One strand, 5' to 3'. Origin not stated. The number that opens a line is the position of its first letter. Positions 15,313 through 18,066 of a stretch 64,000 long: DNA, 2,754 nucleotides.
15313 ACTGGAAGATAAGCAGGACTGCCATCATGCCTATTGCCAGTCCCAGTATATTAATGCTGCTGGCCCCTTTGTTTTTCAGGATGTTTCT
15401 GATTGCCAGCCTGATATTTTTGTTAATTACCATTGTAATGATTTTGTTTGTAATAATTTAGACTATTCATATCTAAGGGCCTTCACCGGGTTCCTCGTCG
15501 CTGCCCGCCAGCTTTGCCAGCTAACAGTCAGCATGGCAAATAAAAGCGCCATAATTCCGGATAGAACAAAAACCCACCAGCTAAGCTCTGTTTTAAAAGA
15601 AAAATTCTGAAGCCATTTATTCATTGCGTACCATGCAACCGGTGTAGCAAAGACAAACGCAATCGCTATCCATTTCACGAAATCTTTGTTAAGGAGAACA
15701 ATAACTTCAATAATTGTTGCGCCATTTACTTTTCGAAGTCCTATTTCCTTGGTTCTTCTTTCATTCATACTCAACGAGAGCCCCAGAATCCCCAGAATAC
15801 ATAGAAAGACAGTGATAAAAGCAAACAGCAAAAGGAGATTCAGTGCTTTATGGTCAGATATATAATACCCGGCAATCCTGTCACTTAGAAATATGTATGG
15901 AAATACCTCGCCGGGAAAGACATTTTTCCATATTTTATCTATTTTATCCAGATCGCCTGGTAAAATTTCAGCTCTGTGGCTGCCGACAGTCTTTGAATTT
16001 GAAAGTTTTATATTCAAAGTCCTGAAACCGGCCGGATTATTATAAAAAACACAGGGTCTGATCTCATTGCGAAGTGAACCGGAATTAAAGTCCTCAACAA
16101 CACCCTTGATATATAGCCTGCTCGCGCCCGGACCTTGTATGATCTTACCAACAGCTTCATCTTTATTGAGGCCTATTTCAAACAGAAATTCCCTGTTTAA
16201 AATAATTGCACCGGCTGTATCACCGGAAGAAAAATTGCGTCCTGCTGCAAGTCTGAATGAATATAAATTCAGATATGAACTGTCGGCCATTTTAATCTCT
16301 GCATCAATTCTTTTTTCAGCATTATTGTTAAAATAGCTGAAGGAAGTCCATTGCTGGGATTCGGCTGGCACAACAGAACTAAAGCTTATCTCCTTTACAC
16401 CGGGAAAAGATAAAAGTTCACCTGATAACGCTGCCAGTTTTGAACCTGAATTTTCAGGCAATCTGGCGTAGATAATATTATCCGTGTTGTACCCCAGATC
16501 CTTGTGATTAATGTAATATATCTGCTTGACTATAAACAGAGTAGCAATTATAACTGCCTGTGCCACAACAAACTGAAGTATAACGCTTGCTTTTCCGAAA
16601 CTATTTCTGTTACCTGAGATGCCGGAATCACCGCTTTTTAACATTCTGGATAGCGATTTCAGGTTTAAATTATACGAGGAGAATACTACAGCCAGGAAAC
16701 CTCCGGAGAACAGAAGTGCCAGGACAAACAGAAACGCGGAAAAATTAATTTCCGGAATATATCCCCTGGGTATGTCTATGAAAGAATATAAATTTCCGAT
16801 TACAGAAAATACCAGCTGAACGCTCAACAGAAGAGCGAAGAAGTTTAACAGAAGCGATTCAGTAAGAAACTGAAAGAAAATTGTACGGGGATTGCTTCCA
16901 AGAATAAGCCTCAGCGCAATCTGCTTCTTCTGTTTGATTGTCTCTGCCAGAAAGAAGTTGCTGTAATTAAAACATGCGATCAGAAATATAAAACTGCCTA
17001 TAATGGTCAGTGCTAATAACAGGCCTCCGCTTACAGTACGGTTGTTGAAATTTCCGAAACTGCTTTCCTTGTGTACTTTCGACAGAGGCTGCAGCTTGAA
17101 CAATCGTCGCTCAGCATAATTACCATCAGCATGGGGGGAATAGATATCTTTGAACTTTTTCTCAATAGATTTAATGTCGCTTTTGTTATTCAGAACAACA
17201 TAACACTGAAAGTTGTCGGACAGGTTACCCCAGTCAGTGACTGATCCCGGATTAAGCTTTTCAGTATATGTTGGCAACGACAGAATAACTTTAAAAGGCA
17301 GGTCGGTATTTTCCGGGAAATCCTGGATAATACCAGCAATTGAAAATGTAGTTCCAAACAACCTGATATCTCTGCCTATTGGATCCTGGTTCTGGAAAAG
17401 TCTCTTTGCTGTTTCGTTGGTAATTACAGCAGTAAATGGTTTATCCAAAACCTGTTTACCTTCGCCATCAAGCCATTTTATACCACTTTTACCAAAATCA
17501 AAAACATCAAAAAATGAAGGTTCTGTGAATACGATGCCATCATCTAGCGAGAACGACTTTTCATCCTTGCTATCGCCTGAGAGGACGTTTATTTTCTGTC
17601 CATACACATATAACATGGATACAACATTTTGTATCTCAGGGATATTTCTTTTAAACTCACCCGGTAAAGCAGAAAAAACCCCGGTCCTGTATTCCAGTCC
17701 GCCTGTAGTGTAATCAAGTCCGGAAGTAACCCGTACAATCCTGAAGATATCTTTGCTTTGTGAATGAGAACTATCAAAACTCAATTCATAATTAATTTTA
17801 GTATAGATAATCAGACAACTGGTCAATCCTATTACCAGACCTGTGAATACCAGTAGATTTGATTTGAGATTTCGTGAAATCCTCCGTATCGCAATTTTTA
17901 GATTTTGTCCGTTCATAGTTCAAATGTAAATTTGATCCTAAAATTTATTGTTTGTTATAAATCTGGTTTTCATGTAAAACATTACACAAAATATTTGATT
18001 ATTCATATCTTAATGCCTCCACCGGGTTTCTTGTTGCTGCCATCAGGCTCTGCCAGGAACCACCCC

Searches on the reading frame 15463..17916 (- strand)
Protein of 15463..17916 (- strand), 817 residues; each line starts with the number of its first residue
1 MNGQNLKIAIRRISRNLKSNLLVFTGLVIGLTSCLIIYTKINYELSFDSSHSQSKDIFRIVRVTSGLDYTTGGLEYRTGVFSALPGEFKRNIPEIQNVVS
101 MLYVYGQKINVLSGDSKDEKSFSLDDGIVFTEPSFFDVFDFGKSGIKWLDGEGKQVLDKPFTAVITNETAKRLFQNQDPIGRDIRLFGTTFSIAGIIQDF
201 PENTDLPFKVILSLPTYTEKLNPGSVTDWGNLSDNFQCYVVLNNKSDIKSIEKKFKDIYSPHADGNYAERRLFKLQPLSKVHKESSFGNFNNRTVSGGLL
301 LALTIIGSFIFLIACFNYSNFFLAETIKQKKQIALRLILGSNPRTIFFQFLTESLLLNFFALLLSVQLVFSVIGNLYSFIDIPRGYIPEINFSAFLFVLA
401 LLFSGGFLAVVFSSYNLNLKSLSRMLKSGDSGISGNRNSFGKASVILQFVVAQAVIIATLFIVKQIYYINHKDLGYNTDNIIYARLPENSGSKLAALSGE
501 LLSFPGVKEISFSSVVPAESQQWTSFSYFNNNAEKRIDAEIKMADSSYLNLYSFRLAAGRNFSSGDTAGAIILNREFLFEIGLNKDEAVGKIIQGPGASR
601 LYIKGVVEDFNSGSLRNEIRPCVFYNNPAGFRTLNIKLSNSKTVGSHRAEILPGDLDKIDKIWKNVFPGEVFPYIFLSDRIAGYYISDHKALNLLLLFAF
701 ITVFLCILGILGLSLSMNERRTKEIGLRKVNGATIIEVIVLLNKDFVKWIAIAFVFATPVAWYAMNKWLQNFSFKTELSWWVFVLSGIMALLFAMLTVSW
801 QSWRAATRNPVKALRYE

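Call 6: search_protein_families(library=pfam, proteins=[window:15463-17916:-], max_evalue=1)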
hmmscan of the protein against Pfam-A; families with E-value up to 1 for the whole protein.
window:15463-17916:- (817 aa): 2 families
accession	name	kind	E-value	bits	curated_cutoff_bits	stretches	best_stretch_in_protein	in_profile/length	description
PF12704.14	MacB_PCD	-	1e-27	98.2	27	2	22-257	3-206/207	MacB-like periplasmic core domain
PF02687.27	FtsX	-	1.1e-18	67.9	25.5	2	697-810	2-120/120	FtsX-like permease C-terminal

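Call 44: search_protein_families(library=ncbifam, proteins=[window:15463-17916:-], max_evalue=0.01)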
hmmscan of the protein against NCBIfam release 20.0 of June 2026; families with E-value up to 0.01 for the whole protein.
window:15463-17916:- (817 aa): 3 families
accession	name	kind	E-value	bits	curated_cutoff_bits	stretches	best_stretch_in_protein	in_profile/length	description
TIGR03434.1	ADOP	subfamily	8.4e-63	212.7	622.3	2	296-817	267-803/803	ADOP family duplicated permease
NF038008.1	ABC_perm_DarB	equivalog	1.6e-32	112.4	700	1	164-797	135-766/777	darobactin export ABC transporter permease subunit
NF007826.0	PRK10535.1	equivalog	0.0049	15.2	966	0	244-412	465-628/648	macrolide ABC transporter ATP-binding protein/permease MacB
